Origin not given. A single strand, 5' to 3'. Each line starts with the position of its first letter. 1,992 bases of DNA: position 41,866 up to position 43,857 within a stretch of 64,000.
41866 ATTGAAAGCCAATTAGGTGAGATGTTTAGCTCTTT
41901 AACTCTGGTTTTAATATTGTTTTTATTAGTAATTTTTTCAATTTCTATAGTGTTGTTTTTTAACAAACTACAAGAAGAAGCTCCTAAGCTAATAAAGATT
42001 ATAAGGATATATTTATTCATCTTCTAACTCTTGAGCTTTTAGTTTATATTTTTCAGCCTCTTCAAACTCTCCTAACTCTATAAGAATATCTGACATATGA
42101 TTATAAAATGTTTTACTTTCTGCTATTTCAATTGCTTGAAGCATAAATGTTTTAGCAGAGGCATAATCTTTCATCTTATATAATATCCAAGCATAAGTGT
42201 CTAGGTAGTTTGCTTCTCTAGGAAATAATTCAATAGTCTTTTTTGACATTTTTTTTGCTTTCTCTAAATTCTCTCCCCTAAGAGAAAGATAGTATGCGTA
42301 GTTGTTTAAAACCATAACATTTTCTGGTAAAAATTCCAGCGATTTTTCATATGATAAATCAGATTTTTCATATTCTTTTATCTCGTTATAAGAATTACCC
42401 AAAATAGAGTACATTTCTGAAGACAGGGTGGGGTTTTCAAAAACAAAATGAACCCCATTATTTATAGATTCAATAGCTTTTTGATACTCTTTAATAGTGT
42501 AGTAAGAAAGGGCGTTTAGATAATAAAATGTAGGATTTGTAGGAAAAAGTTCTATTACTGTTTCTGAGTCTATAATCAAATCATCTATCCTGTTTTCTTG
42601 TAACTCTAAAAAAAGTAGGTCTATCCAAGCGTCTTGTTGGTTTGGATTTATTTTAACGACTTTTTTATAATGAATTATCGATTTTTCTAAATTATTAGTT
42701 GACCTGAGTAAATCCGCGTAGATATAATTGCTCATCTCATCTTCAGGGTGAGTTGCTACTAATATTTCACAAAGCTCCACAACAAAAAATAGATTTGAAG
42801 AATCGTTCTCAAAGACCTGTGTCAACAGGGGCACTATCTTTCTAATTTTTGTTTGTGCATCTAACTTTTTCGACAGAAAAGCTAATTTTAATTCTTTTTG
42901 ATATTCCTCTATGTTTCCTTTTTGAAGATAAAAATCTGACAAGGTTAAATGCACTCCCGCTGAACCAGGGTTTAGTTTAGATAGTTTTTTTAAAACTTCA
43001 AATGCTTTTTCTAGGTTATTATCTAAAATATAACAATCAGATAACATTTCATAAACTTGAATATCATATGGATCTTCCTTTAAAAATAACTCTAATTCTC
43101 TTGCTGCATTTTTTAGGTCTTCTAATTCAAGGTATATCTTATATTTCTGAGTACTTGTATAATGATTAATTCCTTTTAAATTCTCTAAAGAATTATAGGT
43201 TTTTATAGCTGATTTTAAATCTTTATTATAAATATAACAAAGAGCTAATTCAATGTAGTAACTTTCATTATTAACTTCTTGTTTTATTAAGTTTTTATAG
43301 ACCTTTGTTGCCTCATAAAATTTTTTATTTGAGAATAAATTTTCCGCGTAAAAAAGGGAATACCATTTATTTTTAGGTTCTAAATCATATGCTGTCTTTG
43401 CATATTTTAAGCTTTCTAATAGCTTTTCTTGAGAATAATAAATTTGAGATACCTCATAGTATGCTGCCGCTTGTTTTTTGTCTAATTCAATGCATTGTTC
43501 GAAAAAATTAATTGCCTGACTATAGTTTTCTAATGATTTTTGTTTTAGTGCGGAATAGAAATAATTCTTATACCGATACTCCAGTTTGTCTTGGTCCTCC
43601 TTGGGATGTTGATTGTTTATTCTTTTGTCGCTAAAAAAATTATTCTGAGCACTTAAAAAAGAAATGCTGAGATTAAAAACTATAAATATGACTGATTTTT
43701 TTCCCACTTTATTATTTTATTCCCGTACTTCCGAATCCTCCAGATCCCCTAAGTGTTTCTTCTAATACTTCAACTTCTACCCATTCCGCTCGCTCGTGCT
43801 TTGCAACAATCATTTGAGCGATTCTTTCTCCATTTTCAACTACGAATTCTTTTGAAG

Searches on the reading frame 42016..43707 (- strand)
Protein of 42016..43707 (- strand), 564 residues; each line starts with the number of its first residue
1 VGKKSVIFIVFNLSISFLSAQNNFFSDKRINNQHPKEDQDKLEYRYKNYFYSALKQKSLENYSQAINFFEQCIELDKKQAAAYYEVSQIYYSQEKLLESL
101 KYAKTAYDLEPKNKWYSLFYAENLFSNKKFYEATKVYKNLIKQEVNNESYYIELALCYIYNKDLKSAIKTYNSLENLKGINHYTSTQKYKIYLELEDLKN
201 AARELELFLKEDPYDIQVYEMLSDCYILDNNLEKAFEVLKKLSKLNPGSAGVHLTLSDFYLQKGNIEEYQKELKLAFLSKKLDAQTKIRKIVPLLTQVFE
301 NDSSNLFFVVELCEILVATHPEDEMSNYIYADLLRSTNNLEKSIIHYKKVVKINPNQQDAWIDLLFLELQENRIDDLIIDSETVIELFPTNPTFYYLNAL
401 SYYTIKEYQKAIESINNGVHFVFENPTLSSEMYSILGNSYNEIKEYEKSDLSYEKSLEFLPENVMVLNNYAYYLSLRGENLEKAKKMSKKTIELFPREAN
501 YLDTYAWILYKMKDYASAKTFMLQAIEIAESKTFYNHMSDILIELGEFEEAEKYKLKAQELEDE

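Call 64: search_protein_families(library=ncbifam, proteins=[window:42016-43707:-], max_evalue=0.00001)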
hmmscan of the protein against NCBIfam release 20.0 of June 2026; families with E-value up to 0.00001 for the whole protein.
window:42016-43707:- (564 aa): 9 families
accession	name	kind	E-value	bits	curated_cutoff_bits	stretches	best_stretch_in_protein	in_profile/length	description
TIGR02917.1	PEP_TPR_lipo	equivalog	6.5e-44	150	312.2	3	190-425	64-294/899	XrtA/PEP-CTERM system TPR-repeat protein PrsT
NF040959.1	MamA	equivalog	7.6e-23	81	200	1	131-272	54-195/204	magnetosome protein MamA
TIGR02521.1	type_IV_pilW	equivalog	4.7e-18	65.6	154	1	399-490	38-124/234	type IV pilus biogenesis/stability protein PilW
TIGR02552.1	LcrH_SycD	equivalog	8.6e-17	61.1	104.8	1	120-210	24-114/136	SycD/LcrH family type III secretion system chaperone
NF033920.0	C39_PA2778_fam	equivalog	3.2e-11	43.1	150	0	433-494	193-253/255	PA2778 family cysteine peptidase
NF052415.1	T3SS_chap_SctY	equivalog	6.8e-08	33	70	0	191-268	15-95/106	type III secretion apparatus assembly chaperone SctY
TIGR03939.1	PGA_TPR_OMP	equivalog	2.3e-07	29.5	366.65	0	426-549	82-205/800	poly-beta-1,6 N-acetyl-D-glucosamine export porin PgaA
TIGR04510.1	mod_pep_cyc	subfamily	9.2e-06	24.4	400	0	53-287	405-636/814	putative peptide modification system cyclase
NF008753.0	PRK11788.1-1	equivalog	9.4e-06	25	395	0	142-290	174-317/389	lipopolysaccharide assembly protein LapB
